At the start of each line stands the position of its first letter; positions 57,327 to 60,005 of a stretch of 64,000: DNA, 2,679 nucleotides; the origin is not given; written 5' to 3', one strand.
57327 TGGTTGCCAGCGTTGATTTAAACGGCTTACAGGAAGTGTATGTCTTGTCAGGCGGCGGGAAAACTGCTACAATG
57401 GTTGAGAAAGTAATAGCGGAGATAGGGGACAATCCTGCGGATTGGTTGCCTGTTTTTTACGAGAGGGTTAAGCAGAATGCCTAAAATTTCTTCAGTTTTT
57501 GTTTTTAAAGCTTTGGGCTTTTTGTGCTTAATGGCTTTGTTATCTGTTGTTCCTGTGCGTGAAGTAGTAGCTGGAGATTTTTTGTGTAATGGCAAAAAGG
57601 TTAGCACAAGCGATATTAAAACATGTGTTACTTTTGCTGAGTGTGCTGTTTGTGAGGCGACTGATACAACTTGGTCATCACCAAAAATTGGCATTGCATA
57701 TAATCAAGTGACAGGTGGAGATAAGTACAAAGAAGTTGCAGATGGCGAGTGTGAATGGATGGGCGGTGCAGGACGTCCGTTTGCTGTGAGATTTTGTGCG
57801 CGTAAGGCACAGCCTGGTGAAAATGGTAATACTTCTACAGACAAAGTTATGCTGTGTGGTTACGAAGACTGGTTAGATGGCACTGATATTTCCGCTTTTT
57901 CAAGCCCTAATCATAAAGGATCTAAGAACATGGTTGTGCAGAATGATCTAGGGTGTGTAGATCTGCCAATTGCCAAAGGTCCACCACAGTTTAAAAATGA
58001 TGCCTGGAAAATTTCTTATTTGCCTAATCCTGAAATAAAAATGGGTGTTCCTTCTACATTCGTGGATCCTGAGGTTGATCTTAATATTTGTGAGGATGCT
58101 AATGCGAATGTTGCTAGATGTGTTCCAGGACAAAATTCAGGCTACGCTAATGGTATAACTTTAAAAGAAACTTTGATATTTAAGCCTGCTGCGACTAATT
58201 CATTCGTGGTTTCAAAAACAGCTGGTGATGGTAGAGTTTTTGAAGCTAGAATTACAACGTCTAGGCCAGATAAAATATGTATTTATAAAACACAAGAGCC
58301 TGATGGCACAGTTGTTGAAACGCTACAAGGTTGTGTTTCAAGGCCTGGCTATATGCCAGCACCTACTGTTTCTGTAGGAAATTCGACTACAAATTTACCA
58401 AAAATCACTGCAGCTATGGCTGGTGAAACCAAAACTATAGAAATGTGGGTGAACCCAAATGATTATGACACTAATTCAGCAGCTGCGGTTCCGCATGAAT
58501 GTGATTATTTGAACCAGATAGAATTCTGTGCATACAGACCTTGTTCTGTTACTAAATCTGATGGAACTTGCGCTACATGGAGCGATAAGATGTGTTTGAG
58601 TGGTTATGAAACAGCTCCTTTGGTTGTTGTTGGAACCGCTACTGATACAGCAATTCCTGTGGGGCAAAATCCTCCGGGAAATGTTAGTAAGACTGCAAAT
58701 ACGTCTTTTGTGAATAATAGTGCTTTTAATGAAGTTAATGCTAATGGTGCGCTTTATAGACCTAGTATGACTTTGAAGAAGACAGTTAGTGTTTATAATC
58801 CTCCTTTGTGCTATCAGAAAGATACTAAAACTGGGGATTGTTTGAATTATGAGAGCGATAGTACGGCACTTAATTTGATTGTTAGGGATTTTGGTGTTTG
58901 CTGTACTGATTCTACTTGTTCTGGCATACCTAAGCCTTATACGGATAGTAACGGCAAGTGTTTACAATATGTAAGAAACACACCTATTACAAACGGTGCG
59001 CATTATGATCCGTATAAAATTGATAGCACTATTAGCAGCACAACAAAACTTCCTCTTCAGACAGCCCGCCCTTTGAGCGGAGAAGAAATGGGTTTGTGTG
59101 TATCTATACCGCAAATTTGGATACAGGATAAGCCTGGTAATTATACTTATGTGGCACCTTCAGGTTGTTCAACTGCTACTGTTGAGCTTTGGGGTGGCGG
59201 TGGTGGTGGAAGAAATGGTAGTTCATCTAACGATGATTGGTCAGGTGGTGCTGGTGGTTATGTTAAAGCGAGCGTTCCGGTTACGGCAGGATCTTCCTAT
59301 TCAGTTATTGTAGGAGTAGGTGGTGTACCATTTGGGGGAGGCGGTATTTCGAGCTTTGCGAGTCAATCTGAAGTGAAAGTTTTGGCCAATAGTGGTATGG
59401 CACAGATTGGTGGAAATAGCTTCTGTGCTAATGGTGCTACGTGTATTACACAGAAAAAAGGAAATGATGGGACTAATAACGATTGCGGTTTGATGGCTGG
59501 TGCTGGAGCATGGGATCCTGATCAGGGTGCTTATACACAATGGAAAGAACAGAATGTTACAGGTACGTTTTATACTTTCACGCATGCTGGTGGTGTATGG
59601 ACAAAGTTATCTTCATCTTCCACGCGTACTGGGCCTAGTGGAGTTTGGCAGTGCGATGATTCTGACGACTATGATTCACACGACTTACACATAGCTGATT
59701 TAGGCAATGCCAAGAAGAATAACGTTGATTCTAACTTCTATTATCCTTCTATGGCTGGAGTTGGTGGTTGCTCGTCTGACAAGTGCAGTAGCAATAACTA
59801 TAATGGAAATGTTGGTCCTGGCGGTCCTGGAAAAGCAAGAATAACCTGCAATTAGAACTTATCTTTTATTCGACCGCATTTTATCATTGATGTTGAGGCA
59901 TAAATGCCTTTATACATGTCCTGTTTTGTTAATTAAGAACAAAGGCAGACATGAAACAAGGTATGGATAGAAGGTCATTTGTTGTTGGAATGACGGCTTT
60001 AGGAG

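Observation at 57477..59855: Large exported protein with about 32 cysteines and a poly-glycine module, translationally coupled to virB4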

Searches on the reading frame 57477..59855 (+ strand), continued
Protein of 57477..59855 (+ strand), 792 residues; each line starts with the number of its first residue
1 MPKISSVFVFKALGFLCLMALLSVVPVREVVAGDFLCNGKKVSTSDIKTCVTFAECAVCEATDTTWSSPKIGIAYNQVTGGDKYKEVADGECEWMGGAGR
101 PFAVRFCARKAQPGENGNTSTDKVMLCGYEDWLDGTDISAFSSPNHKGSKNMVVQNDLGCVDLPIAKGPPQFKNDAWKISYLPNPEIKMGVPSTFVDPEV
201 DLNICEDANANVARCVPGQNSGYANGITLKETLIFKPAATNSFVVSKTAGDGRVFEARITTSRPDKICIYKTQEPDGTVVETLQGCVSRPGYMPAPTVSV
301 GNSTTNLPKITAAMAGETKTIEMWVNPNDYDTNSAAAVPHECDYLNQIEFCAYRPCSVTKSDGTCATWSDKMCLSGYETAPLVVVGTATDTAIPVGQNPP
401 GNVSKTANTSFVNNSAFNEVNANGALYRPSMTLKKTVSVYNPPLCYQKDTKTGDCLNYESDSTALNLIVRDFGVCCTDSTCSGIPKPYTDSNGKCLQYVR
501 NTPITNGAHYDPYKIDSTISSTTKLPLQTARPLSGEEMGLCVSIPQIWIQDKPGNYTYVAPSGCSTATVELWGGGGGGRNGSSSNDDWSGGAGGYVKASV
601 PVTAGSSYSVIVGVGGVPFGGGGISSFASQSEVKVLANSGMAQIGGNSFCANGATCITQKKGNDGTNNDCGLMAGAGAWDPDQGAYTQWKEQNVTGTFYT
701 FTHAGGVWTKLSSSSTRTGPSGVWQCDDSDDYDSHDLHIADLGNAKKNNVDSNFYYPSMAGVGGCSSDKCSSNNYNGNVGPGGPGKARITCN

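Call 38: list_cluster_members(proteins=[P0014, P0015, P0016, P0017, P0019, P0021, P0022, P0024, P0025, P0026])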
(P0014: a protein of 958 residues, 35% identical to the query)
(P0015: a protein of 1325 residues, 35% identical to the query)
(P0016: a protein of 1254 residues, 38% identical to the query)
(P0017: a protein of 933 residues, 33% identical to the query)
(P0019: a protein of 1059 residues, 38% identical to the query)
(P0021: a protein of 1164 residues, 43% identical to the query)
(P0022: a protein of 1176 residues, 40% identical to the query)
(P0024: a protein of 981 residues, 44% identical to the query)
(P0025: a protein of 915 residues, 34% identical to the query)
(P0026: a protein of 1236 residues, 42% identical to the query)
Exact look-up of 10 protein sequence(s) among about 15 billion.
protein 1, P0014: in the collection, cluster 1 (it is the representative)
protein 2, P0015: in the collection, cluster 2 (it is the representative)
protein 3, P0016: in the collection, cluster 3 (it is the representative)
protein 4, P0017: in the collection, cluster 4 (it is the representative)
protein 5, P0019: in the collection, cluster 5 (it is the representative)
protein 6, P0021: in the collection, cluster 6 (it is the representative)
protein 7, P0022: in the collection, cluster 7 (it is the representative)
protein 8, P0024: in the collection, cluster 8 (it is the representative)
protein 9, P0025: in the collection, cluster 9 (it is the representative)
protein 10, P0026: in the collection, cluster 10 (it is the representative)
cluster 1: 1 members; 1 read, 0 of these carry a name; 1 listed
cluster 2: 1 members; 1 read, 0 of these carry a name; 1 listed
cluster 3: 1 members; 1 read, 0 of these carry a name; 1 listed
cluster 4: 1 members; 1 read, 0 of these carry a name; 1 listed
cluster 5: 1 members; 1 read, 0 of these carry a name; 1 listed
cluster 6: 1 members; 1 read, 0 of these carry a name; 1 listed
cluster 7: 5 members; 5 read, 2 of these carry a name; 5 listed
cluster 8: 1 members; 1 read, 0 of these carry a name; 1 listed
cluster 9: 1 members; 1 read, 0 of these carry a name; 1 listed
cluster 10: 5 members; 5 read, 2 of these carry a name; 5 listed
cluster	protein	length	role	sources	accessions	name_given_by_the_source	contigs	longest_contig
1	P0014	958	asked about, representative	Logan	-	-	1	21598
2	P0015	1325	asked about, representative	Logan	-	-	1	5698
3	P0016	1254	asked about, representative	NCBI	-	-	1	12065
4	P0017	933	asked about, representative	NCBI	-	-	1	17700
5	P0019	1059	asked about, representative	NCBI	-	-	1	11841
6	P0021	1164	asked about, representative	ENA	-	-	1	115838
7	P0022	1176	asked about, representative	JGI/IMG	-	hypothetical protein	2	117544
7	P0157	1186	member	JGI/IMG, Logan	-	hypothetical protein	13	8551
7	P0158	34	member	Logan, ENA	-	-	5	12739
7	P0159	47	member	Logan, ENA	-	-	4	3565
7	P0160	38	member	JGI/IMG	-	-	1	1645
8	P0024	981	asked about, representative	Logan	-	-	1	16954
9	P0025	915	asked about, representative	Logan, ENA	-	-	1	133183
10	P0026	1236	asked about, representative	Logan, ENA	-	-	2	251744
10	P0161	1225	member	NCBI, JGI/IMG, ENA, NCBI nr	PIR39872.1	MAG: hypothetical protein COV35_00180 [Alphaproteobacteria bacterium ...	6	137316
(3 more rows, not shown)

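Call 53: predict_structure(alignment_id=A1)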
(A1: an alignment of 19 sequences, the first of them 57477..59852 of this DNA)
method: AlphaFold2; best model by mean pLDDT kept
length: 792 residues; sequences in the alignment: 19
mean_pLDDT: 77.6   pTM: 0.66
mean pLDDT of the five models: 77.6, 76.3, 75.8, 72.6, 72.2
residues with pLDDT >= 90: 180; 70-90: 414; 50-70: 104; < 50: 94
segments of 3 or more residues with pLDDT < 50: 1-5, 24-32, 168-179, 332-338, 691-720, 729-755
pLDDT, mean of each block of 10 residues (from residue 1): 52 73 45 74 85 83 82 79 86 76 84 87 90 71 72 77 65 46 84 92 92 83 85 95 95 94 90 91 87 81 73 84 73 50 87 80 73 81 81 75 87 83 87 86 82 80 51 78 84 86 79 81 79 87 82 89 85 90 75 95 91 85 92 92 91 92 84 85 77 43 39 42 59 37 33 53 79 63 89 79
secondary structure, 60 per line:
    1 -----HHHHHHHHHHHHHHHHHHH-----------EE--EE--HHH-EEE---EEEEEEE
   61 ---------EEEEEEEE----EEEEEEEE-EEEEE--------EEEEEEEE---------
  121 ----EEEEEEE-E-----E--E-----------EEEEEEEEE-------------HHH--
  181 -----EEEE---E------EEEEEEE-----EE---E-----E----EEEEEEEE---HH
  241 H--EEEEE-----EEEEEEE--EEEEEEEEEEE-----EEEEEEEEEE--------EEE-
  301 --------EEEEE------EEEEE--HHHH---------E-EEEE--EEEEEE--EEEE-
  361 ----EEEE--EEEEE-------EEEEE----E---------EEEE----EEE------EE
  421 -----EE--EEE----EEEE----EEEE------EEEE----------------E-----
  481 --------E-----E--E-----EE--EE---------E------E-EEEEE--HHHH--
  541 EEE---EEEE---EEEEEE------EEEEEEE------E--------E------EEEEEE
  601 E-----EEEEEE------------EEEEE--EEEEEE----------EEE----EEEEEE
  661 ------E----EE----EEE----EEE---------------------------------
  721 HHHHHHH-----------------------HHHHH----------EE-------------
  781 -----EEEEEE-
elements in order (helices of 4 or more, strands of 3 or more residues): H6-24 E48-50 E54-60 E70-77 E82-89 E91-95 E104-111 E125-131 E154-162 E186-189 E200-206 E228-235 E244-248 E254-260 E263-273 E279-288 E297-299 E309-313 E320-324 H327-330 E342-345 E348-353 E356-359 E365-368 E371-375 E383-387 E402-405 E410-412 E430-432 E437-440 E445-448 E455-458 E528-532 H535-538 E541-543 E547-550 E554-559 E566-572 E595-601 E607-612 E625-629 E632-637 E648-650 E655-660 E678-680 E685-687 H721-727 H751-755 E786-791

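Call 56: fold_search(model_id=the predicted structure, library=pdb)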
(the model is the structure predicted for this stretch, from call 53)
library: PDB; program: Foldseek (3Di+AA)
matches with E <= 10: 627; with E <= 0.001: 3
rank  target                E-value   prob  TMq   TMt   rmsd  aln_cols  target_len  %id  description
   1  9d93_Qb               3.0e-05  1.00  0.15  0.41  10.2       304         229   18  Mycobacteriophage Bxb1 tail tip - Composite map and model (released 2024-09-25)
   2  7ypx_A                5.1e-05  1.00  0.16  0.43   9.5       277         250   21  Cyanophage Pam3 fiber (released 2022-11-09)
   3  7yfw_a                1.9e-04  1.00  0.15  0.37   7.5       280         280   17  Cyanophage Pam3 fiber (released 2023-01-18)
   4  9d93_Pa               2.1e-03  0.96  0.13  0.16  14.4       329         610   12  Mycobacteriophage Bxb1 tail tip - Composite map and model (released 2024-09-25)
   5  9h8i                  2.8e-03  0.15  0.08  0.10  25.1       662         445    8  Crystallization of B. licheniformis levanase (released 2025-04-30)
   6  7nx1                  8.5e-03  0.93  0.10  0.26  14.7       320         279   12  TG domain of LTK (released 2021-10-27)
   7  7lir_B                8.9e-03  1.00  0.09  0.20   4.5       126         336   18  Structure of the invertebrate ALK GRD (released 2021-11-24)
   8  4l9o_A                1.1e-02  0.20  0.07  0.13  18.9       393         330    8  Crystal Structure of the Sec13-Sec16 blade-inserted complex from Pichia pastoris (released 2013-10-02)
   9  3pig_B                1.3e-02  0.09  0.08  0.10  27.7       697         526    7  beta-fructofuranosidase from Bifidobacterium longum (released 2011-04-27)
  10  7nx3_F                1.5e-02  1.00  0.10  0.26   5.1       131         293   15  Crystal structure of ALK in complex with Fab324 (released 2021-10-27)
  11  7lir_A                1.6e-02  1.00  0.09  0.20   5.3       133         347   17  Structure of the invertebrate ALK GRD (released 2021-11-24)
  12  5a8d                  1.7e-02  0.18  0.06  0.15  19.3       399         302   10  The high resolution structure of a novel alpha-L-arabinofuranosidase (CtGH43) from Clostridium thermocellum ATCC 27405 (released 2016-07-27)
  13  7drq_A                1.7e-02  0.09  0.07  0.10  22.8       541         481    8  Crystal structure of polysaccharide lyase Uly1 (released 2021-03-31)
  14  6num                  2.1e-02  0.08  0.07  0.10  27.0       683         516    8  The structure of GH32 from Bifidobacteium adolescentis (released 2020-02-05)
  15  6byx_B                2.2e-02  0.14  0.07  0.10  20.9       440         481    9  Complex structure of LOR107 mutant (R259N) with tetrasaccharide substrate (released 2018-02-07)
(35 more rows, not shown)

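Call 86: find_related_loci(query=A2, collection=metagenome_contigs, flank=4000)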
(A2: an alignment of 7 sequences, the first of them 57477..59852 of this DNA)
Query A2 (792 aa) in metagenome_contigs; peptide patterns used: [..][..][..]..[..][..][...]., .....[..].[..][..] (x = any residue, [..] = any of these).
600 stretches matched a pattern (row limit reached: there are more); 5 encode a relative of the query (tblastn E <= 1e-3); 5 distinct loci.
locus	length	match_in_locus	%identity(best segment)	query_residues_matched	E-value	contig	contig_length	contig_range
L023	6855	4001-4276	42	533-616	1e-8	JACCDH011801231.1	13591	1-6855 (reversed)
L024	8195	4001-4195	40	554-618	1e-6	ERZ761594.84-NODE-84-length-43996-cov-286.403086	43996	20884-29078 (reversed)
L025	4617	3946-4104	38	554-614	9e-6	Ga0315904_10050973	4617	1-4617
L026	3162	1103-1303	50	549-616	8e-6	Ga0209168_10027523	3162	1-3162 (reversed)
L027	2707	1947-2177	38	542-619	9e-6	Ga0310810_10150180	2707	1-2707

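Call 87: find_encoding_contigs(protein=P0026, flank=6000, max_places=1)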
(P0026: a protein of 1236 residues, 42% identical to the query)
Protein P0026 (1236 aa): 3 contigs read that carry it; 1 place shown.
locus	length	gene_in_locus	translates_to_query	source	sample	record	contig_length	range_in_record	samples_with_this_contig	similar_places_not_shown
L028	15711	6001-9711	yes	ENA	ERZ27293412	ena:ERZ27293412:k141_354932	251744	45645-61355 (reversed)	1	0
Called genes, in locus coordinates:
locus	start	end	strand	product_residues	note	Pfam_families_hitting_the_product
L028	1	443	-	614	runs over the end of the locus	PF02743:dCache_1, PF00512:HisKA, PF02518:HATPase_c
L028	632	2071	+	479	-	-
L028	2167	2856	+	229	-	PF13413:HTH_25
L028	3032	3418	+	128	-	PF04956:TrbC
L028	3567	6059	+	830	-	PF27097:VirB4_TrbE_N, PF03135:CagE_TrbE_VirB, PF12846:AAA_10, PF19044:P-loop_TraG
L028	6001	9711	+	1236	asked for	PF21722:Gly_rich_2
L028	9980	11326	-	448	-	PF00919:UPF0004, PF04055:Radical_SAM, PF01938:TRAM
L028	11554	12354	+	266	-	-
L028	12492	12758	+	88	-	PF01176:eIF-1a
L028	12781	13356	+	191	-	PF02545:Maf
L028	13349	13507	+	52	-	PF03884:YacG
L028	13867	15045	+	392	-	PF01987:AIM24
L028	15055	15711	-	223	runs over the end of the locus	PF02518:HATPase_c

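Call 88: find_encoding_contigs(protein=P0012, flank=6000, max_places=1)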
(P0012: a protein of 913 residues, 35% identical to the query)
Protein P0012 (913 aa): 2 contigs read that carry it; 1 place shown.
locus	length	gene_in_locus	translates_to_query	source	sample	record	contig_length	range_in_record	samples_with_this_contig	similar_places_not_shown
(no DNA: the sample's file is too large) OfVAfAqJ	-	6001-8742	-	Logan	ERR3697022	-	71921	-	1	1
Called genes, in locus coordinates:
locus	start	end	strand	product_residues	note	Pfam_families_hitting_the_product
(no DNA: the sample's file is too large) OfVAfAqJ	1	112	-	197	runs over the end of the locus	-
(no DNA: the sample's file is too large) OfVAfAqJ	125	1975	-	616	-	PF02743:dCache_1 (weak), PF00672:HAMP (faint), PF00512:HisKA, PF02518:HATPase_c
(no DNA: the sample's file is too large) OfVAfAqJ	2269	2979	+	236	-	PF12844:HTH_19 (weak), PF13413:HTH_25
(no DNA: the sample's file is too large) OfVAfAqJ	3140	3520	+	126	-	PF04956:TrbC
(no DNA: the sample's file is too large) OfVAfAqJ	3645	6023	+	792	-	PF27097:VirB4_TrbE_N, PF03135:CagE_TrbE_VirB, PF19044:P-loop_TraG (weak)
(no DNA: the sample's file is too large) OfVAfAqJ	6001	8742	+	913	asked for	-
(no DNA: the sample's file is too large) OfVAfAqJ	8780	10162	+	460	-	PF00009:GTP_EFTU (weak), PF00071:Ras (weak), PF01926:MMR_HSR1, PF02421:FeoB_N, PF00009:GTP_EFTU, PF01926:MMR_HSR1, PF02421:FeoB_N, PF14714:KH_dom-like, +8 more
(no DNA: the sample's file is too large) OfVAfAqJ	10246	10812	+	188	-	PF06242:TrcR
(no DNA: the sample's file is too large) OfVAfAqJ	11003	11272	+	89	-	PF10073:GapR_DNA-bd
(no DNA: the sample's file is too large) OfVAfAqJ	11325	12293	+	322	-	PF12556:CobS_N (weak), PF07728:AAA_5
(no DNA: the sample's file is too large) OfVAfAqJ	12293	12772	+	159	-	PF01613:Flavin_Reduct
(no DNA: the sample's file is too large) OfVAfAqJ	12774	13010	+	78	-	PF03693:ParD_antitoxin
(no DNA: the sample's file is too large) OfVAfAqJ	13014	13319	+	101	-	PF05016:ParE_toxin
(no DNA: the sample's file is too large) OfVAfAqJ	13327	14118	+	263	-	PF01113:DapB_N, PF05173:DapB_C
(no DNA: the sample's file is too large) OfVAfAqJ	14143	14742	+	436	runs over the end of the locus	PF00206:Lyase_1, PF10397:ADSL_C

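Call 89: find_encoding_contigs(protein=P0022, flank=6000, max_places=1)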
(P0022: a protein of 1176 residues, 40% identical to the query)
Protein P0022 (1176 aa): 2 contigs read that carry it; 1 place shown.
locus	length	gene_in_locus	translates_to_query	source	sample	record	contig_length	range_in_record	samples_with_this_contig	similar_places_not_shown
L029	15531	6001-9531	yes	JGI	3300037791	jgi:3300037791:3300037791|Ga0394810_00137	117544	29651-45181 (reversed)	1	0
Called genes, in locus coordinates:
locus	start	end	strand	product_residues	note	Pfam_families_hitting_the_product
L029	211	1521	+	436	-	PF13489:Methyltransf_23 (faint)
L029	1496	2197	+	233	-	PF13413:HTH_25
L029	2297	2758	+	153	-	PF04956:TrbC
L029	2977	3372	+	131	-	PF04956:TrbC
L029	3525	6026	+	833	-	PF27097:VirB4_TrbE_N, PF03135:CagE_TrbE_VirB, PF19044:P-loop_TraG, PF12846:AAA_10 (faint)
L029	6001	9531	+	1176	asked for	-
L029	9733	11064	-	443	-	PF00919:UPF0004, PF04055:Radical_SAM, PF01938:TRAM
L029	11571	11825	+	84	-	PF01176:eIF-1a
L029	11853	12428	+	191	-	PF02545:Maf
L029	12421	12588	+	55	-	PF03884:YacG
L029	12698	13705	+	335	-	PF01987:AIM24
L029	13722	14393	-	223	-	PF02518:HATPase_c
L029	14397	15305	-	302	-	PF00072:Response_reg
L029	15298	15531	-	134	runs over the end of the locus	PF00072:Response_reg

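Call 92: search_protein_families(library=phrogs, proteins=[window:57477-59852:+], max_evalue=0.01)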
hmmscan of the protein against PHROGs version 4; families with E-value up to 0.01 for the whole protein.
window:57477-59852:+ (792 aa): 2 families
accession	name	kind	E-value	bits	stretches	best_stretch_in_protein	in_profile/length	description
phrog_863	-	tail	4.7e-13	49.9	1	554-629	407-494/690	tail fiber assembly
phrog_11737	-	tail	0.0062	17.8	1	553-692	13-158/195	minor tail protein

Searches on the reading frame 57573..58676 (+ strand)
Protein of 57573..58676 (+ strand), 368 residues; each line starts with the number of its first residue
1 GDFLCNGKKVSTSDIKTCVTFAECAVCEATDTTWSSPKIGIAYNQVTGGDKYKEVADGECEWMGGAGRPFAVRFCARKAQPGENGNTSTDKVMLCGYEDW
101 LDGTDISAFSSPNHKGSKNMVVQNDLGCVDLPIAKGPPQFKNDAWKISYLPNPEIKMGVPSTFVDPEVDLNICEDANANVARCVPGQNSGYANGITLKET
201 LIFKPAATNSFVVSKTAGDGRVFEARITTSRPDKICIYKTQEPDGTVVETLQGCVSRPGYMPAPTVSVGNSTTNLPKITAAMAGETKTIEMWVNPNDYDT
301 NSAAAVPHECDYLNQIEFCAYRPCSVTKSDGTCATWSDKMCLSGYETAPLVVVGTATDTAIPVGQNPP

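Call 107: find_homologous_proteins(query=A4, max_evalue=0.001)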
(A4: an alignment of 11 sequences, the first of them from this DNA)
Query A4 (11 sequences): 7732 candidates shared short words with the query, none scored E <= 0.001.
